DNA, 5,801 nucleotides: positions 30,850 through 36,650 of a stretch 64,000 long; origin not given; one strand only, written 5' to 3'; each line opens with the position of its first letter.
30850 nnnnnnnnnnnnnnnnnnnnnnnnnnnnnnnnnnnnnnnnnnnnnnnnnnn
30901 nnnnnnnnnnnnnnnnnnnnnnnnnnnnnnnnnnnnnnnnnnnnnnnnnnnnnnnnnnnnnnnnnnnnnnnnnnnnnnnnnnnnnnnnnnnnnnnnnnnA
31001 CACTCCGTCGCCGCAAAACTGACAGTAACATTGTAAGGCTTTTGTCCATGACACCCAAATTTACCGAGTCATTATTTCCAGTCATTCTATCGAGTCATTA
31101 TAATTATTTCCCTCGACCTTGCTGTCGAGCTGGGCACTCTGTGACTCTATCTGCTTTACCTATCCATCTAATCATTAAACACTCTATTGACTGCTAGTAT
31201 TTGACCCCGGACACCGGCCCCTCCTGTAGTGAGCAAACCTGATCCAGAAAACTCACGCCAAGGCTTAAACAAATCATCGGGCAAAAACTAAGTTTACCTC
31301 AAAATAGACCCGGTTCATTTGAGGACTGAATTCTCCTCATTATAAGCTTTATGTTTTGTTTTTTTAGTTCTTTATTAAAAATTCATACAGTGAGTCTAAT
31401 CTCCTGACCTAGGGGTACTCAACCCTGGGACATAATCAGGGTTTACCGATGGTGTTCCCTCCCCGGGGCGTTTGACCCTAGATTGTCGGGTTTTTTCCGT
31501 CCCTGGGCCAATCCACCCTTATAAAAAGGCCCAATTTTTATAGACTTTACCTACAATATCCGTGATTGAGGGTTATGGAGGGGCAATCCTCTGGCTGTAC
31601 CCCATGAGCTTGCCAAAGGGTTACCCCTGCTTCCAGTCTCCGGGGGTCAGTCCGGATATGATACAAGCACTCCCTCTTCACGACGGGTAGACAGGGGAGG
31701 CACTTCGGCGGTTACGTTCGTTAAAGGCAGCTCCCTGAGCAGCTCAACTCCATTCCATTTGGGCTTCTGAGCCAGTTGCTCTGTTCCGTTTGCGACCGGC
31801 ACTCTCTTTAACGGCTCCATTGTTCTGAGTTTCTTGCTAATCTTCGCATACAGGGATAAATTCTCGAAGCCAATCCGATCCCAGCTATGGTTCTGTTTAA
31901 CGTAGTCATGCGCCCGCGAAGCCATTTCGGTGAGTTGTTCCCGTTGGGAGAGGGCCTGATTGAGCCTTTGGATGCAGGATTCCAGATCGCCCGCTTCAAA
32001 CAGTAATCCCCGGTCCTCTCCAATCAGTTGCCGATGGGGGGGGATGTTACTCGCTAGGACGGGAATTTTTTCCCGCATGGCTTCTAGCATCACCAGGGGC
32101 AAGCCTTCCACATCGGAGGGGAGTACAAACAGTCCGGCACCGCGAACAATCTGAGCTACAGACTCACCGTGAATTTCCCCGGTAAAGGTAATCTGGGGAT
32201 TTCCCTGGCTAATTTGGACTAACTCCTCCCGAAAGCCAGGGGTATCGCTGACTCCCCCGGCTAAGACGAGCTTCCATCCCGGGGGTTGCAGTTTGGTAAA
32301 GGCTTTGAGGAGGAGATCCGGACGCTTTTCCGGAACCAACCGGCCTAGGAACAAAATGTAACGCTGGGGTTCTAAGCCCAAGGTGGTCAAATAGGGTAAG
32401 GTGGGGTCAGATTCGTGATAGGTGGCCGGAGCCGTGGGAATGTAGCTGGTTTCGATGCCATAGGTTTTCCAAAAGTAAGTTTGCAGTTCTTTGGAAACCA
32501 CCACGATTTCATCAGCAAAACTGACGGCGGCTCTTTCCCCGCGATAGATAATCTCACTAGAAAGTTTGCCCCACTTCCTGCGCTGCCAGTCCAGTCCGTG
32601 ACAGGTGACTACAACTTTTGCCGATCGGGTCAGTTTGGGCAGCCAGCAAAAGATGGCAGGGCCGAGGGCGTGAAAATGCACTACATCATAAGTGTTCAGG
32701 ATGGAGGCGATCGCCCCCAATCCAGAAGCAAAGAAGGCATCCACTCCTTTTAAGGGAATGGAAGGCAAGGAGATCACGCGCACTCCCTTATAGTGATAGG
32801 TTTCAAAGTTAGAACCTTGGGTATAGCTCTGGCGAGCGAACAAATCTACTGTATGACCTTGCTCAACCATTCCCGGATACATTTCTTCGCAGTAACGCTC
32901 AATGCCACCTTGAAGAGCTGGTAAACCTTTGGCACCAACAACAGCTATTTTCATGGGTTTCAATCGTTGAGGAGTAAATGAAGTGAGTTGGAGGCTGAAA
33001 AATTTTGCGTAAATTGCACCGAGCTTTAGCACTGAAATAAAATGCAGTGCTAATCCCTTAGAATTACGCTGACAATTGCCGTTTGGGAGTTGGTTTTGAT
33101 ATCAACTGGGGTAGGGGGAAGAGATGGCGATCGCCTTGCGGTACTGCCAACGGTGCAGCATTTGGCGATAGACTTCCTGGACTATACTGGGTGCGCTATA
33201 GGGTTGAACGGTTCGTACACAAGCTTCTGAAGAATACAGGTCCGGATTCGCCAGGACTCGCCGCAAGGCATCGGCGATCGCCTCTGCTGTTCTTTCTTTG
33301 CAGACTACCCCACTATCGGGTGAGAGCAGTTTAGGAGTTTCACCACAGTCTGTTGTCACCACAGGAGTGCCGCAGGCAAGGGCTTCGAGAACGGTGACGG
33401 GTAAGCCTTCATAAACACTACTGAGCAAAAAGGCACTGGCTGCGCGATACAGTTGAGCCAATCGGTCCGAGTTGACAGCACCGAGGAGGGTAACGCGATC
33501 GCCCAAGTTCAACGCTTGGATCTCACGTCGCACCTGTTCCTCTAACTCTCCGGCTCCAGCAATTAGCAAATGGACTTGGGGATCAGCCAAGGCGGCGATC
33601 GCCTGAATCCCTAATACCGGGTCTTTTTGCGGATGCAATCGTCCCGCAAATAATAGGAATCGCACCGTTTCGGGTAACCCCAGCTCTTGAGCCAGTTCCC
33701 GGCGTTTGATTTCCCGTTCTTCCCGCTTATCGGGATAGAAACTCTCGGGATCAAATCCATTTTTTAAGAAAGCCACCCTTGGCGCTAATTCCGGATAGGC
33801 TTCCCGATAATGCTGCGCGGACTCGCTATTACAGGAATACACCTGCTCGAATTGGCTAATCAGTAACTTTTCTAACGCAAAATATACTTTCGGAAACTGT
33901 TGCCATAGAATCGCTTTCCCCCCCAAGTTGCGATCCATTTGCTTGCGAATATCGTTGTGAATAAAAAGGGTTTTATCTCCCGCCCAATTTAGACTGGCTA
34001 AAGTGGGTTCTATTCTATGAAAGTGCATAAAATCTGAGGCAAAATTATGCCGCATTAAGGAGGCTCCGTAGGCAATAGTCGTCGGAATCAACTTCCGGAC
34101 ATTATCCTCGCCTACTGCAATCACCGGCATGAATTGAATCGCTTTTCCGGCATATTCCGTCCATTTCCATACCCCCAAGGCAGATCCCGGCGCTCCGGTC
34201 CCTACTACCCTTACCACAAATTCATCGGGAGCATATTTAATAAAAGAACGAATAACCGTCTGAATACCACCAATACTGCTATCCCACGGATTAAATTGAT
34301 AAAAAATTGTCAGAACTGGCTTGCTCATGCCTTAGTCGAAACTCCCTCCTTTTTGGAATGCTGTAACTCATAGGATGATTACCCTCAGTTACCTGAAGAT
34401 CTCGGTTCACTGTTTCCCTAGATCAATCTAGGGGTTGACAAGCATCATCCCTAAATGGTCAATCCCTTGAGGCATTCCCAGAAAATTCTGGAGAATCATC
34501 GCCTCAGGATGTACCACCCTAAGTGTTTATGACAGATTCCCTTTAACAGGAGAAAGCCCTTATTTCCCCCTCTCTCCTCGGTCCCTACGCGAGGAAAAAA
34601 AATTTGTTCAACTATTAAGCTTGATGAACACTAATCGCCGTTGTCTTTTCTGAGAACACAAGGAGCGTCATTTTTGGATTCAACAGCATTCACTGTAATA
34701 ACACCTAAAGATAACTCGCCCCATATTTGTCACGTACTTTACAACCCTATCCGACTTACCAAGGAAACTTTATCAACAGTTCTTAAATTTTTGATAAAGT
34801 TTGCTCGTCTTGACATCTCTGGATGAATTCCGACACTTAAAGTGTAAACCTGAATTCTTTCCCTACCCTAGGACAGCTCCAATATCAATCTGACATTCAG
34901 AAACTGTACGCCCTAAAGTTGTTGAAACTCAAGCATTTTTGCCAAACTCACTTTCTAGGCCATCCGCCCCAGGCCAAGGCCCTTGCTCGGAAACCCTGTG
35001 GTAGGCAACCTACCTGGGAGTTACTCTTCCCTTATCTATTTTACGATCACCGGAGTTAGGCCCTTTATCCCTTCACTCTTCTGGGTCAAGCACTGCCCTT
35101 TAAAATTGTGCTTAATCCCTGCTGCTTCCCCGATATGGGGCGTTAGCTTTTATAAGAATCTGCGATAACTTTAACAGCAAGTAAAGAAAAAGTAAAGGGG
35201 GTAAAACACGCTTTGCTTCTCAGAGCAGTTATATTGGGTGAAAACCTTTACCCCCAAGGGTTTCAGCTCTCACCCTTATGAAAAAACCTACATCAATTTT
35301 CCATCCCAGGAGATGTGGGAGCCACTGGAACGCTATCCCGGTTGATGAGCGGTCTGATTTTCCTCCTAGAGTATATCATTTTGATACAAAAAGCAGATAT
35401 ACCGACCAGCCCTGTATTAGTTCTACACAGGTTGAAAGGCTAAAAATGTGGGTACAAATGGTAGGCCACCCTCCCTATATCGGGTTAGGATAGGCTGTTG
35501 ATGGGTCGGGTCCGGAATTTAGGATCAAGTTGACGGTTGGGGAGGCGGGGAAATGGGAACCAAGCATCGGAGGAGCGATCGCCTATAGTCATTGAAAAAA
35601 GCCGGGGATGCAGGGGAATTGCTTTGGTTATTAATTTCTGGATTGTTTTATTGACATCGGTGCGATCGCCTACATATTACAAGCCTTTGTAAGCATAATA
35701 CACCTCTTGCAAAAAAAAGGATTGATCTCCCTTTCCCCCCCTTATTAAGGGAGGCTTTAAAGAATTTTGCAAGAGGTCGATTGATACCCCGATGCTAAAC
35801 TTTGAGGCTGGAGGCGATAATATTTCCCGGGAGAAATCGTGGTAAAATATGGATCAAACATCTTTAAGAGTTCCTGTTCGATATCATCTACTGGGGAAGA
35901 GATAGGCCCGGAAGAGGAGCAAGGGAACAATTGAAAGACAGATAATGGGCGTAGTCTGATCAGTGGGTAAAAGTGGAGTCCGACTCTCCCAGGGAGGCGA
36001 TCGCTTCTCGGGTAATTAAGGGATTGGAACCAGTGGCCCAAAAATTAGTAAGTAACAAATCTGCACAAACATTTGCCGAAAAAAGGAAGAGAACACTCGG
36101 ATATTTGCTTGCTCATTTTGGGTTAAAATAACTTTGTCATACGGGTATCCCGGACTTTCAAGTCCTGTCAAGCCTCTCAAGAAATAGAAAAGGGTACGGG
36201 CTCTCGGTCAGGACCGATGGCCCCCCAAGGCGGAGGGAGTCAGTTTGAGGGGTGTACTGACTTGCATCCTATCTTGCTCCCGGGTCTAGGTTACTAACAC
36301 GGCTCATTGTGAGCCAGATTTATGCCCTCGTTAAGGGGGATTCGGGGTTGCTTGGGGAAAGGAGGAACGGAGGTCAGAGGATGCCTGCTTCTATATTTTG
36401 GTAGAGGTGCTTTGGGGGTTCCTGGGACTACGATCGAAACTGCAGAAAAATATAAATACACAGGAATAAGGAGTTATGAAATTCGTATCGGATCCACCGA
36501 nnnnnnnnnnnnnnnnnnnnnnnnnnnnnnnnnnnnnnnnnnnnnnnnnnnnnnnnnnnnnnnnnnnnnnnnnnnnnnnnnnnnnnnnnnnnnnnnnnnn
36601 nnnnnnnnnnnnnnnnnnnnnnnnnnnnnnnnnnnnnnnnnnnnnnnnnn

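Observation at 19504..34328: Ten-gene single-strand Wzx/Wzy-dependent exopolysaccharide locus lacking a priming transferase and outer-membrane export component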

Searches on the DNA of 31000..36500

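Call 68: search_rna_families(source=window, start=31000, end=36500, threshold=evalue, max_evalue=1)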
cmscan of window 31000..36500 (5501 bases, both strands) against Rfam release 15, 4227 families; matches with E-value up to 1: 2.
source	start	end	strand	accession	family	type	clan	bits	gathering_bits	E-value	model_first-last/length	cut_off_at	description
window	31570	31635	+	RF03694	mir-266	Gene; miRNA;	-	22.4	80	0.77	1-83/83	no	mir-266 microRNA precursor family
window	36183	36254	-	RF02631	Hrs13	Gene; sRNA;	-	18.7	52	0.43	1-82/82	no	Hfq-regulated sRNA 13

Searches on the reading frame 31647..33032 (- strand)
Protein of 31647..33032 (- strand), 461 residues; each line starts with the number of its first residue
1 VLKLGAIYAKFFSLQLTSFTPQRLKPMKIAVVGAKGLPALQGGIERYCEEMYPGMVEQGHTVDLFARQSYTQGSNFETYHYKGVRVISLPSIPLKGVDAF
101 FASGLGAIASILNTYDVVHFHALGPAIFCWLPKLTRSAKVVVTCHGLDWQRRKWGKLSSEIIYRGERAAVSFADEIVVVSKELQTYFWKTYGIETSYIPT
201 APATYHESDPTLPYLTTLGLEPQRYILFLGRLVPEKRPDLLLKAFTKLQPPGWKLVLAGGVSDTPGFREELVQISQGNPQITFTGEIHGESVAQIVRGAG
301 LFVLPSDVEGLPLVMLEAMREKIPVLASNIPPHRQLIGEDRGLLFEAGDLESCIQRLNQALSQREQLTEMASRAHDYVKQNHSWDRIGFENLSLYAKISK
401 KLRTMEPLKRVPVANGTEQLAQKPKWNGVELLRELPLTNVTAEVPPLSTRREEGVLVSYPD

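Call 3: search_protein_families(library=pfam, proteins=[window:31647-33032:-], max_evalue=0.01)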
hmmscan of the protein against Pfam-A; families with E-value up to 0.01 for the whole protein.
window:31647-33032:- (461 aa): 8 families
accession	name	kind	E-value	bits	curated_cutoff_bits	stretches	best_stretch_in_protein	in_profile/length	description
PF00534.26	Glycos_transf_1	-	7e-29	101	26.4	1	221-374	13-169/172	Glycosyl transferases group 1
PF13692.12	Glyco_trans_1_4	-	2.9e-24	86.4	27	1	224-362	2-141/142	Glycosyl transferases group 1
PF13439.12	Glyco_transf_4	-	3.2e-20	73.3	28.5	1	42-195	2-156/170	Glycosyltransferase Family 4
PF13579.12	Glyco_trans_4_4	-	2.5e-18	67.3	29.7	1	42-187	1-142/158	Glycosyl transferase 4-like domain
PF09314.17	DUF1972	-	5.6e-08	33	25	1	29-198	4-181/186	Domain of unknown function (DUF1972)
PF20706.3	GT4-conflict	-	1.1e-07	31.6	26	1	158-340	132-323/385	Family 4 Glycosyltransferase in conflict systems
PF13477.12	Glyco_trans_4_2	-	0.00032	21.3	23.4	1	57-177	22-136/139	Glycosyl transferase 4-like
PF13524.12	Glyco_trans_1_2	-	0.00039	20.8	25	1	241-386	5-137/144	Glycosyl transferase-like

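Call 8: search_protein_families(library=ncbifam, proteins=[window:31647-33032:-], max_evalue=0.01)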
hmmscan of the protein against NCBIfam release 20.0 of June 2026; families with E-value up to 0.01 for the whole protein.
window:31647-33032:- (461 aa): 32 families (the best 25 are shown)
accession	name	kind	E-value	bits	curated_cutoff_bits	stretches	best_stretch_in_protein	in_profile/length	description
TIGR04047.1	MSMEG_0565_glyc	hypoth_equivalog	6.2e-23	81.5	259.85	1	55-396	25-372/373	MSMEG_0565 family glycosyltransferase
NF038295.1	EPS_HpsP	equivalog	7.8e-22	77.8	550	1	108-398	86-387/388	hormogonium polysaccharide biosynthesis glycosyltransferase HpsP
NF047684.1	TeichurnBiosyTuaC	equivalog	9.8e-22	77.4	550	1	162-388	154-379/391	teichuronic acid biosynthesis protein TuaC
TIGR02149.1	glgA_Coryne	subfamily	2.5e-20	72.9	302.4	1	107-398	76-390/391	glycogen synthase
NF046071.1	B1-4RhmsylTfaseCps2T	equivalog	9.5e-20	70.8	500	1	29-387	4-376/384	beta 1-4 rhamnosyltransferase Cps2T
TIGR04063.1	stp3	hypoth_equivalog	3.9e-18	65.5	442.05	1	213-390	203-387/397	TIGR04063 family PEP-CTERM/XrtA system glycosyltransferase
TIGR03449.1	mycothiol_MshA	equivalog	1.5e-16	60.3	462.5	1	42-397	21-402/406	D-inositol-3-phosphate glycosyltransferase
TIGR03999.1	thiol_BshA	equivalog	4e-15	55.6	273.7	1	50-398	20-373/375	N-acetyl-alpha-D-glucosaminyl L-malate synthase BshA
TIGR03088.1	stp2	hypoth_equivalog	5e-15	55.4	409.05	1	168-397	132-372/374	TIGR03088 family PEP-CTERM/XrtA system glycosyltransferase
NF041010.1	glycosy_Agl16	equivalog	3.7e-14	52.4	575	1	114-397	73-350/352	glycosylation protein Agl16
NF038229.1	Glyco4_Geo_Pelo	equivalog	5.8e-14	51.8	400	1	230-398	168-336/338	GPMC system family 4 glycosyltransferase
TIGR04348.1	TIGR04348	equivalog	1.2e-13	50.8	300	1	226-374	140-288/310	selenoneine biosynthesis selenosugar synthase SenB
TIGR04157.1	glyco_rSAM_CFB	subfamily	1.3e-13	50.7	400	1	163-331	160-333/406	TIGR04157 family glycosyltransferase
NF053787.1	GlcN_PG_synth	equivalog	6.9e-13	48.2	480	1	216-398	189-359/361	N-acetylglucosaminyl phosphatidylglycerol synthase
NF041876.1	EPS_EpsE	equivalog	1.2e-12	47.8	400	1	226-383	217-381/389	exopolysaccharide biosynthesis GT4 family glycosyltransferase EpsE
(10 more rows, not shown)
